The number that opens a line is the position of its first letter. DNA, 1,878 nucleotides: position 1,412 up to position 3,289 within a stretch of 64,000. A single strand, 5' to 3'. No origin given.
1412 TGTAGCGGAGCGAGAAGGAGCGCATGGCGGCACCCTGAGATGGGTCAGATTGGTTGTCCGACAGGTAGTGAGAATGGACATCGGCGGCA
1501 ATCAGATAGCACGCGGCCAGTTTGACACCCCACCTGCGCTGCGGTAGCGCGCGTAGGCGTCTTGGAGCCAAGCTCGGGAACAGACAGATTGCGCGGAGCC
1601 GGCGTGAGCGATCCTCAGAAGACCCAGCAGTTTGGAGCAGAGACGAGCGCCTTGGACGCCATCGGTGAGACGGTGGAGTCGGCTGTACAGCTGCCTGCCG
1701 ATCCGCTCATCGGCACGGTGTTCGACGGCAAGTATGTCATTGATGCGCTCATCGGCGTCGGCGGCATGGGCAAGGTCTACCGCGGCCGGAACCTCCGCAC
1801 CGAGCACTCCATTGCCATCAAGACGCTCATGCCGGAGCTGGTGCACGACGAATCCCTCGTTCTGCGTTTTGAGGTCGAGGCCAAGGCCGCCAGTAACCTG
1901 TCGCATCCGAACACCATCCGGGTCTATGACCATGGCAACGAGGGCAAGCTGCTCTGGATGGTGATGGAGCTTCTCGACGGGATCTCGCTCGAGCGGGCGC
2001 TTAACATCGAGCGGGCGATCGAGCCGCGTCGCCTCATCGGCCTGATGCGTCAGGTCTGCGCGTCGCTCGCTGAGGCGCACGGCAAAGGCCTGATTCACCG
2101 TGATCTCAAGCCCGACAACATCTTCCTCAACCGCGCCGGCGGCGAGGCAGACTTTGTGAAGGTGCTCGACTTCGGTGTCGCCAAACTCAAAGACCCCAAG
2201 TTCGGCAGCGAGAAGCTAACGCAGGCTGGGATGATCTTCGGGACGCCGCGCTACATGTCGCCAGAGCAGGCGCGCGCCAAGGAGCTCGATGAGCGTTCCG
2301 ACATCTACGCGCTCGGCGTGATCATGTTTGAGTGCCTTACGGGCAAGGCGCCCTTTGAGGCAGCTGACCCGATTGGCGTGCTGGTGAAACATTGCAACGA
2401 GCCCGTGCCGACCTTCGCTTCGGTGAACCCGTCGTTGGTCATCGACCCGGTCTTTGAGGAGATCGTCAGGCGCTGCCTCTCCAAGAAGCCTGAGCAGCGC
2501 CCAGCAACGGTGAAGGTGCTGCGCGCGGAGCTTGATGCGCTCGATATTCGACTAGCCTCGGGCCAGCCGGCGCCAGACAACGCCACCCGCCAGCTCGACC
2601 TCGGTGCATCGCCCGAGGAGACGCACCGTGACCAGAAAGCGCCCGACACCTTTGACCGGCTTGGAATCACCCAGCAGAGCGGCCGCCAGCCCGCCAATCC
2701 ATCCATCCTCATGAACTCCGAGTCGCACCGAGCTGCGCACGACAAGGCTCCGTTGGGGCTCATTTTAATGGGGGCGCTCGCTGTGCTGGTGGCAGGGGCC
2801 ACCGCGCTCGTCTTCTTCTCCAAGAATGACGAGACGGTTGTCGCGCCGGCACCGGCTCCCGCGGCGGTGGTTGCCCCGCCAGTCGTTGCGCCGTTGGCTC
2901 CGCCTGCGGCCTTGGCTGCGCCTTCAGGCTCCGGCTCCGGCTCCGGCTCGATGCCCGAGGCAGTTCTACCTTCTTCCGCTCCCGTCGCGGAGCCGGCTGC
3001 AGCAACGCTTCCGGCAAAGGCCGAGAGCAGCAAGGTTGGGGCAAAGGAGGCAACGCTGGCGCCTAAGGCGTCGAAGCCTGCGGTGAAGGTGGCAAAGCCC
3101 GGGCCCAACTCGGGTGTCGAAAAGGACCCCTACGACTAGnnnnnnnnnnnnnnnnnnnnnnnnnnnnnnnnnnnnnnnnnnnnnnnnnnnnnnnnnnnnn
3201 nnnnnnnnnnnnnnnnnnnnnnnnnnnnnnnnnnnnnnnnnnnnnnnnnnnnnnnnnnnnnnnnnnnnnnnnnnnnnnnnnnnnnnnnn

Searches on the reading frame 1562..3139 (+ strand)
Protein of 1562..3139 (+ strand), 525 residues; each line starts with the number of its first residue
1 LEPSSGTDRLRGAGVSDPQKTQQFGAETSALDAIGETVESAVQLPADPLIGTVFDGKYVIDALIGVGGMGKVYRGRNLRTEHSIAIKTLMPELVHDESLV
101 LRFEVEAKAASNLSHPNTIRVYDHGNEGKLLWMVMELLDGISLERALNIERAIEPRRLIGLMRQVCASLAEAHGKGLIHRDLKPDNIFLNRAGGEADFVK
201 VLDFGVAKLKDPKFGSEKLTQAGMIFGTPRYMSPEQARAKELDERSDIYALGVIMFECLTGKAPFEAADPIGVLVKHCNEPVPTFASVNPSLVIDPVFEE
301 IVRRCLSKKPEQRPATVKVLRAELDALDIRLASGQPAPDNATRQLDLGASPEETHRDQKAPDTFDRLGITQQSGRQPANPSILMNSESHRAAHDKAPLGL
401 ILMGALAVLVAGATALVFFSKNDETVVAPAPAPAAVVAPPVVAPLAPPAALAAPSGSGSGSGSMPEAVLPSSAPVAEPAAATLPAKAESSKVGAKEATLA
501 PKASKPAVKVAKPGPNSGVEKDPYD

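Call 69: search_protein_families(library=pfam, proteins=[window:1562-3139:+], max_evalue=0.00001)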
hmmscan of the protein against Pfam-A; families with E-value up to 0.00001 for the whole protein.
window:1562-3139:+ (525 aa): 3 families
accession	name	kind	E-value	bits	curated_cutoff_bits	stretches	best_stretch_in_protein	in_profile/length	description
PF00069.31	Pkinase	-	7.6e-47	160.3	31.7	1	58-321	1-259/263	Protein kinase domain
PF07714.23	PK_Tyr_Ser-Thr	-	6.1e-33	114.7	23.1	1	61-319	4-254/258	Protein tyrosine and serine/threonine kinase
PF03109.22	ABC1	-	4.6e-07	29.7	22.9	0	132-214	144-221/244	ABC1 atypical kinase-like domain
